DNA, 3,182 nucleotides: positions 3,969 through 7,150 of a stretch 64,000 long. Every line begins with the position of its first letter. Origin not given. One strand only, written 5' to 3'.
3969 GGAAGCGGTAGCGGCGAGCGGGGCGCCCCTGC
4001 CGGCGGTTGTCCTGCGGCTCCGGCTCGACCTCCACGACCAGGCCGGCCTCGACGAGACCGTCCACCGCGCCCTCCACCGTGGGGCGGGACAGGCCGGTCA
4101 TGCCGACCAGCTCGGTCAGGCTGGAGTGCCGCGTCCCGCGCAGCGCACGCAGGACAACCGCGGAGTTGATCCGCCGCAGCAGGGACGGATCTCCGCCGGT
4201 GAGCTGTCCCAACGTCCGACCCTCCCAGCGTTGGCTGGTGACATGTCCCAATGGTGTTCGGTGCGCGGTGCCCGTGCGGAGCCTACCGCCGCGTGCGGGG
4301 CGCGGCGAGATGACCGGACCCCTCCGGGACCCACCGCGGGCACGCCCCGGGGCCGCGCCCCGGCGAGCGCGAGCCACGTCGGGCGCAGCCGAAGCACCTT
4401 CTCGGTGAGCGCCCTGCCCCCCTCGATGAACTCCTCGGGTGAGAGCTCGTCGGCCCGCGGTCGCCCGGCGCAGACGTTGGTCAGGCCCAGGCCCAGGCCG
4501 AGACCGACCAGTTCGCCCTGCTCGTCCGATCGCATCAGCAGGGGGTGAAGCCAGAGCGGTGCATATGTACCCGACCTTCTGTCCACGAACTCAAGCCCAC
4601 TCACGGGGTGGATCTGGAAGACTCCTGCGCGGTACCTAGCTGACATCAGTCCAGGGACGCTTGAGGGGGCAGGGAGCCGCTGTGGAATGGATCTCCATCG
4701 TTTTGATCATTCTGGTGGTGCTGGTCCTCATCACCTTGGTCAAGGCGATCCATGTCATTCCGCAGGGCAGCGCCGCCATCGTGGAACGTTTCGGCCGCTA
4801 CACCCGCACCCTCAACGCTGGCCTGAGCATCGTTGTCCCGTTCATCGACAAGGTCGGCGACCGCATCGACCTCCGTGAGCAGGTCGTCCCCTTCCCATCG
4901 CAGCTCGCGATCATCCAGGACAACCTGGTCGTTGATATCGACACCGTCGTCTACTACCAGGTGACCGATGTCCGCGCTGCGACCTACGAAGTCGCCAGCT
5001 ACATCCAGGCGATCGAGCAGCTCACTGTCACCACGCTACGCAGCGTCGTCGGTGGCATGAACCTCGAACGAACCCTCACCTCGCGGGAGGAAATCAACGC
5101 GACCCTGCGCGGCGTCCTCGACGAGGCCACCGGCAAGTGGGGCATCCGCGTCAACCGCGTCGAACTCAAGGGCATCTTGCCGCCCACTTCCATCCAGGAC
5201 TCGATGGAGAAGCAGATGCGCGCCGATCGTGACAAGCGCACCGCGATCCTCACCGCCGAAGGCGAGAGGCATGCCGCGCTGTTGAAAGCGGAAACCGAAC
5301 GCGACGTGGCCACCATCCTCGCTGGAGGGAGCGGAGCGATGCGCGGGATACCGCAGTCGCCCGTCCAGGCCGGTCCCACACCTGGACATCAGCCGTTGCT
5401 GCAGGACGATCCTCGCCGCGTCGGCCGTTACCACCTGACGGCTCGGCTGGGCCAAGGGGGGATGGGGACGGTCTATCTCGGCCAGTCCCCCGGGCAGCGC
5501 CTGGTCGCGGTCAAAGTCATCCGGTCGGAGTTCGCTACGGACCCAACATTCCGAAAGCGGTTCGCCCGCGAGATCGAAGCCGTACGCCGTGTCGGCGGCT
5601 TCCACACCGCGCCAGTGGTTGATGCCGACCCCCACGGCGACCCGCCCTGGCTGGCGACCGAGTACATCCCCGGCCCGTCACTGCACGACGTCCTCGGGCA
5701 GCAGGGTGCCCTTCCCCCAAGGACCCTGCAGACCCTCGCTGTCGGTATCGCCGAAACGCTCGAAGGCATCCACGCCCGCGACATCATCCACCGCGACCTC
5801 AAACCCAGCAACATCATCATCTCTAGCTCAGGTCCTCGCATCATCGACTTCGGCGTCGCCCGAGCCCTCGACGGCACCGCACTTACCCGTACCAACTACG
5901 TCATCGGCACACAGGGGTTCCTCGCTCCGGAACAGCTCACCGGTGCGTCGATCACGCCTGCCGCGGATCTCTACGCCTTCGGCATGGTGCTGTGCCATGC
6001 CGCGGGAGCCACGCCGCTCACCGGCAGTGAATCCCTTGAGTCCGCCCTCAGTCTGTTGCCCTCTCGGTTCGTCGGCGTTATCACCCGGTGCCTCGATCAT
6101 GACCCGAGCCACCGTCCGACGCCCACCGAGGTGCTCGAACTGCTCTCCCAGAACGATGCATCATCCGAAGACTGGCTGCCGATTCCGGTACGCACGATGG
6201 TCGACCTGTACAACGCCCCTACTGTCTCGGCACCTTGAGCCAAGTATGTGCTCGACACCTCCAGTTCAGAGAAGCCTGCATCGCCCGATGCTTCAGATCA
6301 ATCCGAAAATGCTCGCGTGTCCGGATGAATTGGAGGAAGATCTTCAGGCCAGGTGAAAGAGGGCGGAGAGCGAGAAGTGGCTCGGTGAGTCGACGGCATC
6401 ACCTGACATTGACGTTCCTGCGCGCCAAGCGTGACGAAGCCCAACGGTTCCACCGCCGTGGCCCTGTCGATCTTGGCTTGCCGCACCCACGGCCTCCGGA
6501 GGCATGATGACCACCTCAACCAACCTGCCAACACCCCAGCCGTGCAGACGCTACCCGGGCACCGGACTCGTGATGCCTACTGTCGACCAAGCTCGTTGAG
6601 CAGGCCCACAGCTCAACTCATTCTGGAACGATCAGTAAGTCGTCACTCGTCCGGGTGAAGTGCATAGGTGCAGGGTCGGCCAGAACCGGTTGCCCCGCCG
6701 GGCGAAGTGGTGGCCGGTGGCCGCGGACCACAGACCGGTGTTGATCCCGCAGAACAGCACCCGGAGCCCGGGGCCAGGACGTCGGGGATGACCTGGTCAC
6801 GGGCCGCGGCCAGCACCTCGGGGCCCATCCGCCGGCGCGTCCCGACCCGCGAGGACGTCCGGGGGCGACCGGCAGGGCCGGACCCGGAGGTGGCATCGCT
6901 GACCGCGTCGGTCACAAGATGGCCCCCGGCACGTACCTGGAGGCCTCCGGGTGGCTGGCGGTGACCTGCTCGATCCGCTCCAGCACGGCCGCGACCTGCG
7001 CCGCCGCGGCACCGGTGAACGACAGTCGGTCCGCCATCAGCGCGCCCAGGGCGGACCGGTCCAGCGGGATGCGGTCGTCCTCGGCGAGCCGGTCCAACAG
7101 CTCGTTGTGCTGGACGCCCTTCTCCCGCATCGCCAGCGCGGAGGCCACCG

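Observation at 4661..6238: Membrane-anchored SPFH(band-7)-Ser/Thr kinase fusion protein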

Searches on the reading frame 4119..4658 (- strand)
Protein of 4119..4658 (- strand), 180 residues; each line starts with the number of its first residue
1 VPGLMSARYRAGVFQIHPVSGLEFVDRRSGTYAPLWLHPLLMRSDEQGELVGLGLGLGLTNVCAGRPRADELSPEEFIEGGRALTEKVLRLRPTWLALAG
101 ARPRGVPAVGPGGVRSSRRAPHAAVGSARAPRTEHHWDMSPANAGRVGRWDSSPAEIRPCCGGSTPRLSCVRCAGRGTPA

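Call 18: search_protein_families(library=pfam, proteins=[window:4119-4658:-], max_evalue=1)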
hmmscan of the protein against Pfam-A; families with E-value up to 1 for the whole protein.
seq(180 aa): 1 family
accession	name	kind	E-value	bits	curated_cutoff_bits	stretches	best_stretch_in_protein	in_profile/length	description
PF03167.25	UDG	-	0.099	13.2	24.3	1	47-102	48-93/141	Uracil DNA glycosylase superfamily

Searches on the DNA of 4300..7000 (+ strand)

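Call 31: search_rna_families(source=window, start=4300, end=7000, threshold=evalue, max_evalue=1)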
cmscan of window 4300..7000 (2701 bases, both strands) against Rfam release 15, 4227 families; matches with E-value up to 1: 0.
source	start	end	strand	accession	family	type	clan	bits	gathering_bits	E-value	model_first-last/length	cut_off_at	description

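Call 86: search_dna_similar(query=window:6239-6667:+, collection=plasmids, mode=distant, max_rows=8, max_evalue=0.001)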
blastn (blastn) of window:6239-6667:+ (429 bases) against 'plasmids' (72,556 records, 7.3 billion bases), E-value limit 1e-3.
Records with a match: 22; places in all: 22; records where one place covers at least 80% of the query: 0.
Best place of each record, by identity: 90-95% 1; 80-90% 17; 60-80% 4.
By first word of the organism name: Streptomyces 20; Streptantibioticus 2.
By predicted mobility (MOB-suite, as given by PLSDB): non-mobilizable 12; mobilizable 10.
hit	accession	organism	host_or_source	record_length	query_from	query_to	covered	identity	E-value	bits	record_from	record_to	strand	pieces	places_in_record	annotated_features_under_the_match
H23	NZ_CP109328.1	Streptomyces sp. NBC_01591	-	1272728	25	230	48%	67.9%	1e-8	68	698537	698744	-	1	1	none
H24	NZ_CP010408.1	Streptomyces vietnamensis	soil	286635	25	208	43%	69.7%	8e-10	72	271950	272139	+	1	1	recombinase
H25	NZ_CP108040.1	Streptomyces sp. NBC_00299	-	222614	36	192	37%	70.6%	3e-9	71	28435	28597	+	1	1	site-specific integrase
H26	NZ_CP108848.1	Streptomyces sp. NBC_00846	-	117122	142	208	16%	82.6%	1e-7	64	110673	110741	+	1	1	tyrosine-type recombinase/integrase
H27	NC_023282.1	Streptomyces sp. FR1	-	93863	342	404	15%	83.3%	1e-7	64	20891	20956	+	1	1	none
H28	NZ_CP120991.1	Streptomyces sp. Alt1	-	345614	342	402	14%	85.9%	2e-10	74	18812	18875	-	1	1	none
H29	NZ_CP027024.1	Streptomyces sp. WAC00288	Culture,soil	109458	342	400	14%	87.1%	7e-11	75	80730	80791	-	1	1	none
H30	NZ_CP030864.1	Streptomyces globosus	cell culture,environment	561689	342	401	14%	84.1%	1e-8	68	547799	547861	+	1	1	none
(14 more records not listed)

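Call 88: get_annotated_region(hit=H24, flank=2500)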
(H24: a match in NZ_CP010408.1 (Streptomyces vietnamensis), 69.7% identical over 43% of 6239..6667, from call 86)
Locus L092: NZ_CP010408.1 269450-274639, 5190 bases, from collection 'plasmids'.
description: Streptomyces vietnamensis strain GIMV4.0001 plasmid pSVL1, complete sequence
organism: Streptomyces vietnamensis (NCBI taxid 362257)
taxonomy: Bacteria; Actinomycetota; Actinomycetes; Kitasatosporales; Streptomycetaceae; Streptomyces; Streptomyces vietnamensis
host: -; source: soil; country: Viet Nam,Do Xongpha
typing (MOB-suite, as given by PLSDB): non-mobilizable; replicon rep_cluster_266
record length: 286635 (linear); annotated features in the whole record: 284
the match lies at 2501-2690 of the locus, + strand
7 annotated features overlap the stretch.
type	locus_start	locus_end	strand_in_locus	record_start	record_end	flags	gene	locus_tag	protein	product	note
CDS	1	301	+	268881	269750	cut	-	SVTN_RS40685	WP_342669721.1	site-specific integrase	-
CDS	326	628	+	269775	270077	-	-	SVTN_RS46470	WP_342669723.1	site-specific integrase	GO:0015074 - DNA integration [Evidence IEA]; GO:0006310 - DNA recombination [Evidence IEA]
CDS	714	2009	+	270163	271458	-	-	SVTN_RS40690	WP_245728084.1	hypothetical protein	-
CDS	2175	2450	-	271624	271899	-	-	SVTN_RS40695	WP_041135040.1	hypothetical protein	-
CDS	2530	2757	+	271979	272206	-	-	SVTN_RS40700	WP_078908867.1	recombinase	-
CDS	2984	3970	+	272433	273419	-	-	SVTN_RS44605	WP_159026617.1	DUF6236 family protein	-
CDS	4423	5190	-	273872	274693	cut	-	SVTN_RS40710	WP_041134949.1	barstar family protein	-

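Call 89: get_annotated_region(hit=H29, flank=2500)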
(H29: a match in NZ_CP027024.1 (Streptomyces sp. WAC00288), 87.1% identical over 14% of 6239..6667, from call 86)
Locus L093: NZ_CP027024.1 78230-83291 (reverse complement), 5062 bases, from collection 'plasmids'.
description: Streptomyces sp. WAC00288 plasmid p2, complete sequence
organism: Streptomyces sp. WAC00288 (NCBI taxid 2094021)
taxonomy: Bacteria; Actinomycetota; Actinomycetes; Kitasatosporales; Streptomycetaceae; Streptomyces; Streptomyces sp. WAC00288
host: -; source: Culture,soil; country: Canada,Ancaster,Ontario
typing (MOB-suite, as given by PLSDB): non-mobilizable
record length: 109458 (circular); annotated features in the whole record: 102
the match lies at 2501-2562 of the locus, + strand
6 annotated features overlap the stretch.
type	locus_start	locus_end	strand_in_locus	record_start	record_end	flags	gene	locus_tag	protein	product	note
CDS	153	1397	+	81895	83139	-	-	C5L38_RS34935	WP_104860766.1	IS110 family transposase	-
CDS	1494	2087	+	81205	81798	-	-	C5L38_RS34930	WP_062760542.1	GNAT family N-acetyltransferase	-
CDS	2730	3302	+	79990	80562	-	-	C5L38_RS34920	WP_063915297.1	hypothetical protein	-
CDS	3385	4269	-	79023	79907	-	-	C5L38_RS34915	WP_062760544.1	hypothetical protein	-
CDS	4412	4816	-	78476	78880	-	-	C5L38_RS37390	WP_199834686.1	transposase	-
CDS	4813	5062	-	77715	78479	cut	-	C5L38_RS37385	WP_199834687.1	IS630 family transposase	-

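Call 90: get_annotated_region(hit=H25, flank=2000)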
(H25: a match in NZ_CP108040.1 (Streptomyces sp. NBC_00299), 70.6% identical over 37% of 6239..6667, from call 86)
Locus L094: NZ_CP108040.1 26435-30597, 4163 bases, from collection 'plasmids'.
description: Streptomyces sp. NBC_00299 plasmid unnamed1, complete sequence
organism: Streptomyces sp. NBC_00299 (NCBI taxid 2975705)
taxonomy: Bacteria; Actinomycetota; Actinomycetes; Kitasatosporales; Streptomycetaceae; Streptomyces; Streptomyces sp. NBC 00299
host: -; source: -; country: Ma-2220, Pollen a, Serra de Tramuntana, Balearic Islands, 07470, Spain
typing (MOB-suite, as given by PLSDB): mobilizable; replicon rep_cluster_1910; relaxase MOBF
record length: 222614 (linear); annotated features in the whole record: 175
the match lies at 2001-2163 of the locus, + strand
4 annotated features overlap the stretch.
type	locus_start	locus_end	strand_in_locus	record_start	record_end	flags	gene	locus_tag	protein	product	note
CDS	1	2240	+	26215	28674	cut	-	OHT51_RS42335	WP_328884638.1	site-specific integrase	GO:0015074 - DNA integration [Evidence IEA]; GO:0006310 - DNA recombination [Evidence IEA]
CDS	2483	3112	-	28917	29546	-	-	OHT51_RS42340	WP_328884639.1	class I SAM-dependent methyltransferase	-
CDS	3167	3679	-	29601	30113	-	-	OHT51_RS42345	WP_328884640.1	NUDIX domain-containing protein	-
CDS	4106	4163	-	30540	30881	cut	-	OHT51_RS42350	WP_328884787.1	DUF6207 family protein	-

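Call 91: get_annotated_region(hit=H26, flank=2000)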
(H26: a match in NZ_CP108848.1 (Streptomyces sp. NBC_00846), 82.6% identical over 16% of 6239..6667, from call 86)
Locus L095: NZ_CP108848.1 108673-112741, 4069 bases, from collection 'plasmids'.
description: Streptomyces sp. NBC_00846 plasmid unnamed2, complete sequence
organism: Streptomyces sp. NBC_00846 (NCBI taxid 2975849)
taxonomy: Bacteria; Actinomycetota; Actinomycetes; Kitasatosporales; Streptomycetaceae; Streptomyces; Streptomyces sp. NBC 00846
host: -; source: -; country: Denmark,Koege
typing (MOB-suite, as given by PLSDB): non-mobilizable
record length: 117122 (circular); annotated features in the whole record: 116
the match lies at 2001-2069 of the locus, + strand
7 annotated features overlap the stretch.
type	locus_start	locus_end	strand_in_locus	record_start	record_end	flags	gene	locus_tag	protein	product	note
CDS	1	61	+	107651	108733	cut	-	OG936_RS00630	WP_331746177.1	protein kinase family protein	-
CDS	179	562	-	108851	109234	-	-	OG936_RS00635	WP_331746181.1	Tn3 family transposase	GO:0006313 - DNA transposition [Evidence IEA]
CDS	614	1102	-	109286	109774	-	-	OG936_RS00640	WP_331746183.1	tyrosine protein phosphatase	-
CDS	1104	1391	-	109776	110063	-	-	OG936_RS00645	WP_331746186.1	hypothetical protein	-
CDS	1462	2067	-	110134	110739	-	-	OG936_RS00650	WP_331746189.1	tyrosine-type recombinase/integrase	GO:0015074 - DNA integration [Evidence IEA]; GO:0006310 - DNA recombination [Evidence IEA]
CDS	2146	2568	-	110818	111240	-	-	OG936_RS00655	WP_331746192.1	hypothetical protein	-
CDS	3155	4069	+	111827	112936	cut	-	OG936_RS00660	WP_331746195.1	tyrosine-type recombinase/integrase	GO:0015074 - DNA integration [Evidence IEA]; GO:0006310 - DNA recombination [Evidence IEA]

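Call 93: search_dna_similar(query=window:6540-6667:+, collection=plasmids, mode=distant, max_rows=25, max_evalue=0.01)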
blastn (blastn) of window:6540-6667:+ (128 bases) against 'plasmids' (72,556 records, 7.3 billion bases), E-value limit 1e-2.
Records with a match: 32; places in all: 33; records where one place covers at least 80% of the query: 0.
Best place of each record, by identity: 95-99% 11; 90-95% 2; 80-90% 16; 60-80% 3.
By first word of the organism name: Streptomyces 30; Streptantibioticus 2.
By predicted mobility (MOB-suite, as given by PLSDB): non-mobilizable 21; mobilizable 11.
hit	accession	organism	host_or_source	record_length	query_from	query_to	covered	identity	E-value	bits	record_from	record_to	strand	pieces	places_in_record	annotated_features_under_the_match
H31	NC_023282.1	Streptomyces sp. FR1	-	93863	41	103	49%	83.3%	3e-8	64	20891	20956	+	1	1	none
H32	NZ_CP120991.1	Streptomyces sp. Alt1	-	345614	41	101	48%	85.9%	6e-11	74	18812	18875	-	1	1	none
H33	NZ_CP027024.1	Streptomyces sp. WAC00288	Culture,soil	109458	41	99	46%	87.1%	2e-11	75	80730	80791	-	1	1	none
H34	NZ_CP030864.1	Streptomyces globosus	cell culture,environment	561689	41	100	47%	84.1%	2e-9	68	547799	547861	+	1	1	none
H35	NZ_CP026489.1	Streptomyces sp. 604F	sediment,sediment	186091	40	101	48%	80.0%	4e-6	58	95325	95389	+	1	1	none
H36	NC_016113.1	Streptantibioticus cattleyicolor NRRL 8057 = DSM 46488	-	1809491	41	100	47%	82.5%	1e-7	64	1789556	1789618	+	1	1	none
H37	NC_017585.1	Streptantibioticus cattleyicolor NRRL 8057 = DSM 46488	-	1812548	41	100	47%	82.5%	1e-7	64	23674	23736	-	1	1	none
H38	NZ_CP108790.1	Streptomyces sp. NBC_00887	-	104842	41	99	46%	83.9%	8e-9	66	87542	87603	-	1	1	none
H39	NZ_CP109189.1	Streptomyces sp. NBC_01708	-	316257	41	103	49%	77.3%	6e-4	51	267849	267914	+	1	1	ScbA/BarX family gamma-butyrolactone biosynthesis protein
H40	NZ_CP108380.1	Streptomyces albidoflavus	-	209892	40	99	47%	81.0%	1e-6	59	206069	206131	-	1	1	none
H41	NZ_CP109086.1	Streptomyces albidoflavus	-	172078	40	99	47%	81.0%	1e-6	59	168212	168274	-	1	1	none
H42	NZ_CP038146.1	Streptomyces sp. S501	cell culture,sediment from seaside ...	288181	41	99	46%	79.0%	2e-4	53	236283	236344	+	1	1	none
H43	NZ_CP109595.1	Streptomyces albidoflavus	-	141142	40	97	45%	80.3%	2e-5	55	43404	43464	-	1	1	none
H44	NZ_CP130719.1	Streptomyces sp. NBC_01334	-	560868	41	95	43%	82.8%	1e-6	59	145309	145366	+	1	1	none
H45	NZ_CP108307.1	Streptomyces sp. NBC_00015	-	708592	41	95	43%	82.8%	1e-6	59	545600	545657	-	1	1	none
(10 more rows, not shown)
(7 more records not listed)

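Call 94: get_annotated_region(hit=H32, flank=1500)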
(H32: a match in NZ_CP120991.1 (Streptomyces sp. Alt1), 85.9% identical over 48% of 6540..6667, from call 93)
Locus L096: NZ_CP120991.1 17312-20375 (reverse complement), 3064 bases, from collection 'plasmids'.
description: Streptomyces sp. Alt1 plasmid unnamed1
organism: Streptomyces sp. Alt1 (NCBI taxid 3033810)
taxonomy: Bacteria; Actinomycetota; Actinomycetes; Kitasatosporales; Streptomycetaceae; Streptomyces; Streptomyces sp. Alt1
host: -; source: -; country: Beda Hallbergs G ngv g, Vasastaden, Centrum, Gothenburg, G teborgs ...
typing (MOB-suite, as given by PLSDB): non-mobilizable
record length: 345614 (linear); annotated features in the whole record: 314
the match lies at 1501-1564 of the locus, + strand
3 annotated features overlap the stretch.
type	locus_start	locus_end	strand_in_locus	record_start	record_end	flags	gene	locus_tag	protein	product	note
CDS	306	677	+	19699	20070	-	-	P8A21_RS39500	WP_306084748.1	hypothetical protein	-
CDS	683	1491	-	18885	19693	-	-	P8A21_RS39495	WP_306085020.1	IS5 family transposase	-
CDS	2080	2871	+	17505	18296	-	-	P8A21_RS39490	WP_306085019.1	replication-relaxation family protein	-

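Call 95: get_annotated_region(hit=H31, flank=1500)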
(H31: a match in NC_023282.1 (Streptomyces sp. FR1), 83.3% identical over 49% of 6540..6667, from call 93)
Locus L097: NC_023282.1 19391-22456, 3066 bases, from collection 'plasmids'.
description: Streptomyces sp. FR1 plasmid pFRL2, complete sequence
organism: Streptomyces sp. FR1 (NCBI taxid 349971)
taxonomy: Bacteria; Actinomycetota; Actinomycetes; Kitasatosporales; Streptomycetaceae; Streptomyces; Streptomyces sp. FR1
host: -; source: -; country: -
typing (MOB-suite, as given by PLSDB): mobilizable; replicon rep_cluster_1915; relaxase MOBF
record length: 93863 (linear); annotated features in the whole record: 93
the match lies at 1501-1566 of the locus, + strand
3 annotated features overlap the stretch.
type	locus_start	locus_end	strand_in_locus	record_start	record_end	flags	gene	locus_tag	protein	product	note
CDS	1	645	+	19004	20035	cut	-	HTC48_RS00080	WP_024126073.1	enolase C-terminal domain-like protein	-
CDS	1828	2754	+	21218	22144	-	-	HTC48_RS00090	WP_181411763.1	DUF4238 domain-containing protein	-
CDS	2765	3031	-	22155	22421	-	-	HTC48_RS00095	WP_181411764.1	DUF6207 family protein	-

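Call 96: get_annotated_region(hit=H36, flank=1500)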
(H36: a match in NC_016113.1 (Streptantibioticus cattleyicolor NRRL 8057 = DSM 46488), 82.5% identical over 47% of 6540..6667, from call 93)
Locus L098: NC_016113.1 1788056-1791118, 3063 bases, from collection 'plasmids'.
description: Streptantibioticus cattleyicolor NRRL 8057 = DSM 46488 plasmid pSCAT, complete sequence
organism: Streptantibioticus cattleyicolor NRRL 8057 = DSM 46488 (NCBI taxid 1003195)
taxonomy: Bacteria; Actinomycetota; Actinomycetes; Kitasatosporales; Streptomycetaceae; Streptantibioticus; Streptantibioticus cattleyicolor; Streptantibioticus cattleyicolor NRRL 8057 = DSM 46488
host: -; source: -; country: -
typing (MOB-suite, as given by PLSDB): mobilizable; relaxase MOBP
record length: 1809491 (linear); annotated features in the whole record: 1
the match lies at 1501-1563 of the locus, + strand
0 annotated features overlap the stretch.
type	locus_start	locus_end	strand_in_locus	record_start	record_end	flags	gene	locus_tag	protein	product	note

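Call 97: get_annotated_region(hit=H34, flank=1500)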
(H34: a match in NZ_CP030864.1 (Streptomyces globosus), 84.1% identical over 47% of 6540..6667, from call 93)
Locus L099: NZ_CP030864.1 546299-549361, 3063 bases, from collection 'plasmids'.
description: Streptomyces globosus strain LZH-48 plasmid unnamed2, complete sequence
organism: Streptomyces globosus (NCBI taxid 68209)
taxonomy: Bacteria; Actinomycetota; Actinomycetes; Kitasatosporales; Streptomycetaceae; Streptomyces; Streptomyces globosus
host: -; source: cell culture,environment; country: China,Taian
typing (MOB-suite, as given by PLSDB): mobilizable; relaxase MOBP
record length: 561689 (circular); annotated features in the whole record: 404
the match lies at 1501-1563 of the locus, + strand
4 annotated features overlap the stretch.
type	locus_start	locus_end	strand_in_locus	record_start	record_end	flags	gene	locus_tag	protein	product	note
CDS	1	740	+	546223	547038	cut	-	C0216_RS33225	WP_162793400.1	hypothetical protein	-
CDS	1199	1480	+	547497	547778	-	-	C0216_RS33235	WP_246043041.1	hypothetical protein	-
CDS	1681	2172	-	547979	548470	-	-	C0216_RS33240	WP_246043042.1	barstar family protein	-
CDS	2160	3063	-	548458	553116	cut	-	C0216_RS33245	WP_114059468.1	putative T7SS-secreted protein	-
